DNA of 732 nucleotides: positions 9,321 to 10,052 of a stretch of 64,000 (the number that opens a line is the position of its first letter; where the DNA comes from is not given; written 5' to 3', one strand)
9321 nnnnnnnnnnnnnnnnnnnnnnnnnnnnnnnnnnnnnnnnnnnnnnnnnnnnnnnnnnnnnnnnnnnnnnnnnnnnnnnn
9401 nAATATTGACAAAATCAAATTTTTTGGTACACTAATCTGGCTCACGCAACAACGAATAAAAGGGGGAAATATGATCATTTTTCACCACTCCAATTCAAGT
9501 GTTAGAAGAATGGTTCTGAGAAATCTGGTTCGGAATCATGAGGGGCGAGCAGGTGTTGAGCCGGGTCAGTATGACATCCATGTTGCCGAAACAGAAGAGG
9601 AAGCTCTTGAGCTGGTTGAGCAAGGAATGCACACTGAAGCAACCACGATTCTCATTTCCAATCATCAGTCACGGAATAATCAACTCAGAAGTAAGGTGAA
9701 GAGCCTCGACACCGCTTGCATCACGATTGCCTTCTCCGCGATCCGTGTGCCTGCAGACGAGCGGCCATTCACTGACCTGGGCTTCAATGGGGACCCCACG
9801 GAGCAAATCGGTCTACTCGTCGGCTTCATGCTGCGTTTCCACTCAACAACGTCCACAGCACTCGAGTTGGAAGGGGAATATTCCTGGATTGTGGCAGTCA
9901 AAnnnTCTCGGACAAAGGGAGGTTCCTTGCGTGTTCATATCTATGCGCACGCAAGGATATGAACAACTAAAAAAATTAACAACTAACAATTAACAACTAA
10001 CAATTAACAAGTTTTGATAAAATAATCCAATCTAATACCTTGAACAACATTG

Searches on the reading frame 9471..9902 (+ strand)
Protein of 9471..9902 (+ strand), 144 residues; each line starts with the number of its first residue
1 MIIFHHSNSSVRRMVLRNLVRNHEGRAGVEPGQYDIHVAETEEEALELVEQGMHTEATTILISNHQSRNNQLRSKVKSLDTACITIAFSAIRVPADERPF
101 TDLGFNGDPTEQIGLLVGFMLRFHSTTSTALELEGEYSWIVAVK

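Call 52: search_protein_families(library=pfam, proteins=[window:9471-9902:+], max_evalue=1)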
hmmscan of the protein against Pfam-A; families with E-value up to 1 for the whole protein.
window:9471-9902:+ (144 aa): 1 family
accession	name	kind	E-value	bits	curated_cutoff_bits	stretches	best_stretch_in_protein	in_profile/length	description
PF18874.5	QPE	-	0.054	14.1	25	1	28-44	24-40/44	QPE domain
